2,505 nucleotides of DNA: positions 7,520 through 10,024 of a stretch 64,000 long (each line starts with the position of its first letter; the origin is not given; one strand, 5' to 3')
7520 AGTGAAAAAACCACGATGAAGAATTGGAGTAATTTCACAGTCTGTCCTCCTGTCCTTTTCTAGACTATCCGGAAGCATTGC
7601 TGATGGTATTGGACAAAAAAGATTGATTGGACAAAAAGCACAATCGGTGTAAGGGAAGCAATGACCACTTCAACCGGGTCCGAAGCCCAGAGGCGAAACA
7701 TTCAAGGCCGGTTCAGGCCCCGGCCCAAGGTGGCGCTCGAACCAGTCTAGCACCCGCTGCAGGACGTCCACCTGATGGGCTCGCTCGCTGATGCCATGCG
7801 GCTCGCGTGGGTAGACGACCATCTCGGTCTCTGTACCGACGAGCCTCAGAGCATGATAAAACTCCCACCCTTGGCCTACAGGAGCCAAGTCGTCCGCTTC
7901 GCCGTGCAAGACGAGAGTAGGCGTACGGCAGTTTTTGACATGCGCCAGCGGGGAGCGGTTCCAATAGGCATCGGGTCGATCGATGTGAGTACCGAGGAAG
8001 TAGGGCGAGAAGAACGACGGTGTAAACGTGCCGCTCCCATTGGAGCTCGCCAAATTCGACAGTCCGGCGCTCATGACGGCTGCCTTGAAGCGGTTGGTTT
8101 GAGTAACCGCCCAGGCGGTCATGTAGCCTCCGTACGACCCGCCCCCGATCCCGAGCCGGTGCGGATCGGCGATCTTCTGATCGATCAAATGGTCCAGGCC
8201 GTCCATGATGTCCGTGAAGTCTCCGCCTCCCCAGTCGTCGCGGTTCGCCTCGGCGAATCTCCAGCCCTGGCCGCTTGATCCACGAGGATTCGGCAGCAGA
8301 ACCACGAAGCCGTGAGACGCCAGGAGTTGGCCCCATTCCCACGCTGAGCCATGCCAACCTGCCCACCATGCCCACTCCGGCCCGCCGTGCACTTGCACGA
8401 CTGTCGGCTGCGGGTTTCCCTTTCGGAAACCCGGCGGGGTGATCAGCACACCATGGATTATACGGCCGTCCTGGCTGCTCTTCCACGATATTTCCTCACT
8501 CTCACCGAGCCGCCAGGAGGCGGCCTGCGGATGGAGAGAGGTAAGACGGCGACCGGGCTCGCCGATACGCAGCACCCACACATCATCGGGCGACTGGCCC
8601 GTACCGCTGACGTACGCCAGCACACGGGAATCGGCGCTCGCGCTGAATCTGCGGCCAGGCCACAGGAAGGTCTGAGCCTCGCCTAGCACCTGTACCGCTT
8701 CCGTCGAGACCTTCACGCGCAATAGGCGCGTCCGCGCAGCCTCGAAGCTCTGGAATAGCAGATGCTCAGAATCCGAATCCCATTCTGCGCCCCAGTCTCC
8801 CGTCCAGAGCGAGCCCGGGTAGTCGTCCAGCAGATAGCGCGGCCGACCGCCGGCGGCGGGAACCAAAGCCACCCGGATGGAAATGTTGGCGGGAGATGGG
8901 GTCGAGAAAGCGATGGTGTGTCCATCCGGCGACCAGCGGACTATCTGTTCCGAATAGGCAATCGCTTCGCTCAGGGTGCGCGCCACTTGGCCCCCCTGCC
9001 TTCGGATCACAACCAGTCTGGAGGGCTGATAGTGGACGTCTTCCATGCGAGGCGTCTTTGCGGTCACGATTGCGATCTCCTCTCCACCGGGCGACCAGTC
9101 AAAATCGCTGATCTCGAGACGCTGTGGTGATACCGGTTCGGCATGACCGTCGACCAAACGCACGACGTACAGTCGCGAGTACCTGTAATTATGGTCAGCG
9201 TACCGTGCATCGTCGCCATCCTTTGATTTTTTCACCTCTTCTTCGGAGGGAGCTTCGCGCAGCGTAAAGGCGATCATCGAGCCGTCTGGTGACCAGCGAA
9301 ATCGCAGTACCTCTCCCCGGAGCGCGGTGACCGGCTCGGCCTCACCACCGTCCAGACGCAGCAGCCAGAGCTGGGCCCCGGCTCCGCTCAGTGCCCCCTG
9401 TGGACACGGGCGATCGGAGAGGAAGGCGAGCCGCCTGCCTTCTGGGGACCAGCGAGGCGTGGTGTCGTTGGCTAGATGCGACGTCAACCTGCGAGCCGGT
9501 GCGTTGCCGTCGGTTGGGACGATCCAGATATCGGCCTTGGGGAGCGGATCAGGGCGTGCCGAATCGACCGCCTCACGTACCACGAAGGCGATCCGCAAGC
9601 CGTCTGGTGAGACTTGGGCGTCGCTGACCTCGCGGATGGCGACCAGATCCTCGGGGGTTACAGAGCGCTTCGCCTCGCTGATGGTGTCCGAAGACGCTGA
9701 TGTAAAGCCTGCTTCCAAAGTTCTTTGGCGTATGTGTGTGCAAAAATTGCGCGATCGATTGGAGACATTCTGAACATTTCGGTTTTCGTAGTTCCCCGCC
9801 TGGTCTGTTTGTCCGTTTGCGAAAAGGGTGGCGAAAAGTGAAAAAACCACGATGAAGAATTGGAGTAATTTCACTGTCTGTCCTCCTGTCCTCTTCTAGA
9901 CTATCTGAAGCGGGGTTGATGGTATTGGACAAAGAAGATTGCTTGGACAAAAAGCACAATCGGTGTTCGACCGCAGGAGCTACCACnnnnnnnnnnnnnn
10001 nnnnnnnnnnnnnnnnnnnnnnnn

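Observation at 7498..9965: GC-rich S9 peptidase fused to a duplicated promoter and signal-peptide leader from the neighbouring amidohydrolase gene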

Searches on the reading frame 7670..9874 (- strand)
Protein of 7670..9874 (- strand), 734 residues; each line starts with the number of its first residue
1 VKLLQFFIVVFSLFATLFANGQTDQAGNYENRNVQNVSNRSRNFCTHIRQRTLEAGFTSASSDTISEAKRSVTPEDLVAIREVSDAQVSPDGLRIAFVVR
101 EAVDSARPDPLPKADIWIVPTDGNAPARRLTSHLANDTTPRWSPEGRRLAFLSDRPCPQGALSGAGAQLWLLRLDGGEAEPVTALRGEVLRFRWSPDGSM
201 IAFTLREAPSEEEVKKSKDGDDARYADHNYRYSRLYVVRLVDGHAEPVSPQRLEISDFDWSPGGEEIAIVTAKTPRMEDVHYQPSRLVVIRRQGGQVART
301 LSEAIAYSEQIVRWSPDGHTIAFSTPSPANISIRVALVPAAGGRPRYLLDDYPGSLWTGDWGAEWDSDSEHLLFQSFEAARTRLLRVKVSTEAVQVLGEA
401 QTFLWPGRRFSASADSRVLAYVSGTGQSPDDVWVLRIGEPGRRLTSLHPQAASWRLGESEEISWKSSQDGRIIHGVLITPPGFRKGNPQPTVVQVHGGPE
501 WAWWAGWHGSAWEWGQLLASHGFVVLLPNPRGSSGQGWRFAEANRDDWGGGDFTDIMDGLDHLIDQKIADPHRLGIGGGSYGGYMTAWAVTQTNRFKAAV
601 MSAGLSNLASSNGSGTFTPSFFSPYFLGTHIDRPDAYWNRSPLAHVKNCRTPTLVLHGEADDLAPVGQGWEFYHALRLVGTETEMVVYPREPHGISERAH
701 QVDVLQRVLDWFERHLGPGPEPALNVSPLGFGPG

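Call 10: search_protein_families(library=pfam, proteins=[window:7670-9874:-])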
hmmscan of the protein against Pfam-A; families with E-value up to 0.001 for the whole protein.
window:7670-9874:- (734 aa): 10 families
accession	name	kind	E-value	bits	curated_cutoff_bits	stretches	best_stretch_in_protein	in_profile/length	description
PF00326.27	Peptidase_S9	-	1.2e-52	178.9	22.6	1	516-717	8-211/213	Prolyl oligopeptidase family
PF07676.18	PD40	-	1.4e-21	76.3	20.9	1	128-156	2-30/38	WD40-like Beta Propeller Repeat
PF00930.27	DPPIV_N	-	6.9e-08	32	22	0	231-324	18-118/354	Dipeptidyl peptidase IV (DPP IV) N-terminal region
PF20434.5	BD-FAE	-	2.2e-07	31.1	26.8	1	488-676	12-215/215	BD-FAE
PF12146.15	Hydrolase_4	-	7.5e-07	29.1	27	0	644-694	185-233/239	Serine aminopeptidase, S33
PF00561.26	Abhydrolase_1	-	1.3e-06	28.7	25.8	1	490-604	1-102/245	alpha/beta hydrolase fold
PF08662.17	eIF2A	-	5.6e-05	23.6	20.5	0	229-283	35-90/194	Eukaryotic translation initiation factor eIF2A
PF01738.24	DLH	-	6.2e-05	23.1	21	1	513-715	32-216/217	Dienelactone hydrolase family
PF07859.19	Abhydrolase_3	-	0.00014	22.2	25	0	554-695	50-208/210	alpha/beta hydrolase fold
PF10647.15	Gmad1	-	0.00029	21.2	20.5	0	67-103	99-135/251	Lipoprotein LpqB beta-propeller domain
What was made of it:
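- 7673..9697 (-): Foreign S9 peptidase body (675 codons), made of a beta-propeller and an alpha/beta-hydrolase domain. It lacks its native signal peptide and has an 18-codon C-terminal read-through extension. Pfam PF00326 at 1.2e-52 and PD40 at 1.4e-21 (call 10).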
